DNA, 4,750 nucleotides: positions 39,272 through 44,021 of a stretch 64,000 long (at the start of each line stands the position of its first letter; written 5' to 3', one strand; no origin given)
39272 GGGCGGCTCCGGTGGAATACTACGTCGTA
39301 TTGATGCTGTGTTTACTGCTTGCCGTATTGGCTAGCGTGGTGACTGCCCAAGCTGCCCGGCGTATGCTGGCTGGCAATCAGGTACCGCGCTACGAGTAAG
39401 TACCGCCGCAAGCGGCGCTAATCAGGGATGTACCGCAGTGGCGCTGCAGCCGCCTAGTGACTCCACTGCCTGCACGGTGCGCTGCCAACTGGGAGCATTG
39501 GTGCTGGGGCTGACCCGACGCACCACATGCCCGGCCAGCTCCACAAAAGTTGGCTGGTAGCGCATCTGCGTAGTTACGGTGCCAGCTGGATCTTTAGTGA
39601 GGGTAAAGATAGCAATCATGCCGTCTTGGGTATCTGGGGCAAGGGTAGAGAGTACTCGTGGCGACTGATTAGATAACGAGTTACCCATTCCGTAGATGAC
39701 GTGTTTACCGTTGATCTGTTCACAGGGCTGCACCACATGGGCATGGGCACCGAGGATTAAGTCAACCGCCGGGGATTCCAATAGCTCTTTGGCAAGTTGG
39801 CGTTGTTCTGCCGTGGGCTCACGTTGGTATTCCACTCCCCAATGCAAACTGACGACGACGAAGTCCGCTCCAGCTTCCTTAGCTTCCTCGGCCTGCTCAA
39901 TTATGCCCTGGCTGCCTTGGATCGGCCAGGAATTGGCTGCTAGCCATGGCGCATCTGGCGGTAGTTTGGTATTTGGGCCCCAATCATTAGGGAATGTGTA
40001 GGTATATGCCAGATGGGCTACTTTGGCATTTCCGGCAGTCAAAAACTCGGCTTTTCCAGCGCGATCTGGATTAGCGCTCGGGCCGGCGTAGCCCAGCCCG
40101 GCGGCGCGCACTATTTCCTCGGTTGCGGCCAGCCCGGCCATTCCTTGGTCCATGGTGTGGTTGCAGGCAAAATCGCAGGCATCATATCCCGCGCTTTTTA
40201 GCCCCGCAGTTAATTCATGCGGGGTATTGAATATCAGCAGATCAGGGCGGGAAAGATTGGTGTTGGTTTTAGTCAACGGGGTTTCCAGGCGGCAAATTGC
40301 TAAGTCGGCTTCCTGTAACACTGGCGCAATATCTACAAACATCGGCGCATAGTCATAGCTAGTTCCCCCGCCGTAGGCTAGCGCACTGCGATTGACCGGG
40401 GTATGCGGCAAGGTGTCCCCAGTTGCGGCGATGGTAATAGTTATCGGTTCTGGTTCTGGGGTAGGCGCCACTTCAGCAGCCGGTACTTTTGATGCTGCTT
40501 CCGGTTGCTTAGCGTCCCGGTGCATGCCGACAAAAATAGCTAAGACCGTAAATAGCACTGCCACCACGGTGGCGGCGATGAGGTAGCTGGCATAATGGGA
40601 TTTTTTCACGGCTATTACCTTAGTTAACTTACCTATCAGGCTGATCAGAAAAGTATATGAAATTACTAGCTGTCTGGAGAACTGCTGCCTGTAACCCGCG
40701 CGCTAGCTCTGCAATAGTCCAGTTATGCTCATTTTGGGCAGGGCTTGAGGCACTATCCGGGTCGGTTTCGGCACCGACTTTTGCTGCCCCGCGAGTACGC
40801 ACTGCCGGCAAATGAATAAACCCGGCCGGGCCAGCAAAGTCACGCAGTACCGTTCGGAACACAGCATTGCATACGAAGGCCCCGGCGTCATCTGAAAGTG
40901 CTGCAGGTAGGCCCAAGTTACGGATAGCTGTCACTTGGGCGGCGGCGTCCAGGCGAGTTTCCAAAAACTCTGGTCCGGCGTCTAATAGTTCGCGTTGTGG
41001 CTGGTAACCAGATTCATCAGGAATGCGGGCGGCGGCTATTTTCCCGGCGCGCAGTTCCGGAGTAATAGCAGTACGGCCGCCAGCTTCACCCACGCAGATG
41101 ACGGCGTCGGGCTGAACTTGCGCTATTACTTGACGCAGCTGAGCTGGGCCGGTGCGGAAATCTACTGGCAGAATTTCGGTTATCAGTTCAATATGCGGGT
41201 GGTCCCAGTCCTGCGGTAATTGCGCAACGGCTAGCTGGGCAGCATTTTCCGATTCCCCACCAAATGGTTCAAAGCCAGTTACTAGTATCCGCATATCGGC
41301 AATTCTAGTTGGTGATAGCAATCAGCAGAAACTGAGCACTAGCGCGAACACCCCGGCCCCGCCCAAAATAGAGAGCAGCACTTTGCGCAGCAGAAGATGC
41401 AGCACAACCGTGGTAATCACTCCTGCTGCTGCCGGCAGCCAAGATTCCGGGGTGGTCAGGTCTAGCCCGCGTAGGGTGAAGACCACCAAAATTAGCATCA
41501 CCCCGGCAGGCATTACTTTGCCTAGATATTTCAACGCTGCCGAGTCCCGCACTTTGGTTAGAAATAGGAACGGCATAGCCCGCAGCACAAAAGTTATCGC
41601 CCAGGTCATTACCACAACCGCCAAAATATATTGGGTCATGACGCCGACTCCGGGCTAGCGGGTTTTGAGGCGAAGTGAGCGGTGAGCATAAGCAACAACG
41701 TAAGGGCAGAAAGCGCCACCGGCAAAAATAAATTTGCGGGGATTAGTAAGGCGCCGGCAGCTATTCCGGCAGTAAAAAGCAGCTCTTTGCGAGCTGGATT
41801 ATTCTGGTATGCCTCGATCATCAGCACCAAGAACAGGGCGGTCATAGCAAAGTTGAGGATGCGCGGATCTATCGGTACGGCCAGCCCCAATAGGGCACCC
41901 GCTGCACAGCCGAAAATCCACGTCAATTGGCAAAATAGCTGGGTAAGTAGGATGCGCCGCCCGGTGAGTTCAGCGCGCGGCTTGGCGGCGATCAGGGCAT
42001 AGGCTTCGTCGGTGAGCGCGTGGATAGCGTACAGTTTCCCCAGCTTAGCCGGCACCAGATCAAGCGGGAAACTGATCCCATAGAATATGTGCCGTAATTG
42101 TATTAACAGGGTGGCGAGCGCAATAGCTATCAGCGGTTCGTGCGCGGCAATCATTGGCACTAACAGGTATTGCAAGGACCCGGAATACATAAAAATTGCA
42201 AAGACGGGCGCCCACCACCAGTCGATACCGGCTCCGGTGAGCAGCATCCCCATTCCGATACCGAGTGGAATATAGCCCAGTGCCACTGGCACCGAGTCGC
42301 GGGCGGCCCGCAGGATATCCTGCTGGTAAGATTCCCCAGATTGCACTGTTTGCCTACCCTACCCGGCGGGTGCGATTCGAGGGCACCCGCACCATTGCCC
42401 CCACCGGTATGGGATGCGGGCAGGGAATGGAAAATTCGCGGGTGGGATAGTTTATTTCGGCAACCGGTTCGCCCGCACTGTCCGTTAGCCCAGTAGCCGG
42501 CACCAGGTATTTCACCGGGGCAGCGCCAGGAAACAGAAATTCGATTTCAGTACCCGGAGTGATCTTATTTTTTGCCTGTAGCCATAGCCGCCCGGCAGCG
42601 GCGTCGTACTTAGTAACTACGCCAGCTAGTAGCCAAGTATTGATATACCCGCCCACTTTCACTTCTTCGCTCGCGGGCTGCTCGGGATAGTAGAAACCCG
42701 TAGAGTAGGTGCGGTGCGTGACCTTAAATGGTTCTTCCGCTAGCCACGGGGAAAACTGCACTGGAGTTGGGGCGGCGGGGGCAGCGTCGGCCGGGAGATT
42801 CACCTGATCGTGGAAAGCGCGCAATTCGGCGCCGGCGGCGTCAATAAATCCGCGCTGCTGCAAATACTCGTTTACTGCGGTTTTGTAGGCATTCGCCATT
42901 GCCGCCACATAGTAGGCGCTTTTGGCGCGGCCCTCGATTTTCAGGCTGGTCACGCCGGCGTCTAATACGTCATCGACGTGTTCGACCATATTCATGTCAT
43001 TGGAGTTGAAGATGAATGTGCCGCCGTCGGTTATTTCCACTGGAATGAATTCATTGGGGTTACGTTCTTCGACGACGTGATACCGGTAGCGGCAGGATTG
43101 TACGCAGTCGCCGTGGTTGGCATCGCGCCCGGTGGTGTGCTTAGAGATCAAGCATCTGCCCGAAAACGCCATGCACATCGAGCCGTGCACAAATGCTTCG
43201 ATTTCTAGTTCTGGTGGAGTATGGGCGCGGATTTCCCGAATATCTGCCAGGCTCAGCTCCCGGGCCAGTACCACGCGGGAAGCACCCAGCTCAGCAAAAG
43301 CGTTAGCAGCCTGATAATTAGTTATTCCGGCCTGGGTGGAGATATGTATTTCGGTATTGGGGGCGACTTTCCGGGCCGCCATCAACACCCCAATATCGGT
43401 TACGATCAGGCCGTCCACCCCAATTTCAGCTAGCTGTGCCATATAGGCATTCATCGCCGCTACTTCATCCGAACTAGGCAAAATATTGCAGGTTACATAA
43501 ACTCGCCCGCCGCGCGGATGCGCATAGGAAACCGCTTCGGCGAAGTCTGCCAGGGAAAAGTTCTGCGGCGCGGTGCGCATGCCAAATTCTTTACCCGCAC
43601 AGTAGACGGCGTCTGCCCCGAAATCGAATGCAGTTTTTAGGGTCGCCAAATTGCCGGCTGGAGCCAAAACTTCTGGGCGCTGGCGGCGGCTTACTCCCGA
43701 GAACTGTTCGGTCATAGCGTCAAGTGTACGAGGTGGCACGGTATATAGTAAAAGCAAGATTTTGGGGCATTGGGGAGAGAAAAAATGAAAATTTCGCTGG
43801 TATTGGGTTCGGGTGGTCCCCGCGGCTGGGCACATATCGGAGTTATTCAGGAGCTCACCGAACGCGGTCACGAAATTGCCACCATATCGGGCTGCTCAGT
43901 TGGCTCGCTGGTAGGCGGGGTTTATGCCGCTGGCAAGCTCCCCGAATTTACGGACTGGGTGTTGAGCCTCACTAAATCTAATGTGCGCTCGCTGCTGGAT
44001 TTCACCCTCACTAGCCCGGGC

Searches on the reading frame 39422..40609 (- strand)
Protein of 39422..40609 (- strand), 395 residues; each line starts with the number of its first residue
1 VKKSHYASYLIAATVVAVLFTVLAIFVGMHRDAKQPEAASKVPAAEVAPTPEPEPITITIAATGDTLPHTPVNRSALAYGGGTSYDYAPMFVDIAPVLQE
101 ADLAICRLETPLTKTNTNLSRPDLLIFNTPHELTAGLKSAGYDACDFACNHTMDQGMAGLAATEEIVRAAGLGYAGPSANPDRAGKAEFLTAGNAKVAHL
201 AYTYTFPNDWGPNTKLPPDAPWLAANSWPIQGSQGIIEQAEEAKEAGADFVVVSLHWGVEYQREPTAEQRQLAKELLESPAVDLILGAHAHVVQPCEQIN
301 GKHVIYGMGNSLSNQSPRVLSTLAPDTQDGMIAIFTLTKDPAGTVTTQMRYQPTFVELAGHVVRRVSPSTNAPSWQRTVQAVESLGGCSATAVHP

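Call 11: search_protein_families(library=pfam, proteins=[window:39422-40609:-], max_evalue=0.001)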
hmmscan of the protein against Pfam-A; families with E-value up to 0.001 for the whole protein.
window:39422-40609:- (395 aa): 1 family
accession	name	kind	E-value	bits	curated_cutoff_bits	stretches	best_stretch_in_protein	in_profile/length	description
PF09587.15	PGA_cap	-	4.5e-64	216.8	27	1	59-315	1-255/255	Bacterial capsule synthesis protein PGA_cap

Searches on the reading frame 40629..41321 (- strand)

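Call 11: search_protein_families(library=pfam, proteins=[window:40629-41321:-], max_evalue=0.001)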
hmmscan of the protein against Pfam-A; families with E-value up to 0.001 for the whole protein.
window:40629-41321:- (230 aa): 1 family
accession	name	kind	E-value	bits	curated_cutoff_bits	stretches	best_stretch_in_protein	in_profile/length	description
PF01470.22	Peptidase_C15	-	4.5e-35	122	22.7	1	10-183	1-179/204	Pyroglutamyl peptidase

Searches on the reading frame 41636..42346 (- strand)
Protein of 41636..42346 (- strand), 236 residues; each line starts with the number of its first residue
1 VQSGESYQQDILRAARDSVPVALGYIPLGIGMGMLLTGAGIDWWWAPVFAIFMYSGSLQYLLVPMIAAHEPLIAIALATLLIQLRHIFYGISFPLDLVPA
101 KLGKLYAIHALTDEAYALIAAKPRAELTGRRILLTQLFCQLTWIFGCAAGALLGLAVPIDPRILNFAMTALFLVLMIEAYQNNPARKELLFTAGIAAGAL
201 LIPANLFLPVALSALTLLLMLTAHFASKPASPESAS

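Call 11: search_protein_families(library=pfam, proteins=[window:41636-42346:-], max_evalue=0.001)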
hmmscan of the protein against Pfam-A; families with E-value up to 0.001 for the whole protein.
window:41636-42346:- (236 aa): 1 family
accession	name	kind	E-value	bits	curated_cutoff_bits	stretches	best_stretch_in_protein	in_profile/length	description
PF03591.19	AzlC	-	8e-36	123.9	32.1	1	20-155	1-135/137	AzlC protein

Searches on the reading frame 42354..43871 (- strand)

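Call 11: search_protein_families(library=pfam, proteins=[window:42354-43871:-], max_evalue=0.001)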
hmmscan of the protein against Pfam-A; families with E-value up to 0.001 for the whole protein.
window:42354-43871:- (505 aa): 2 families
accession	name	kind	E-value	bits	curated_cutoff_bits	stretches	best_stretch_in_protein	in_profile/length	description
PF01136.24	Peptidase_U32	-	3.6e-82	275.6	22.4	1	139-340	3-202/233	Peptidase family U32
PF16325.11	Peptidase_U32_C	-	2.3e-13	50.5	28.2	1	412-495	2-83/83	Peptidase family U32 C-terminal domain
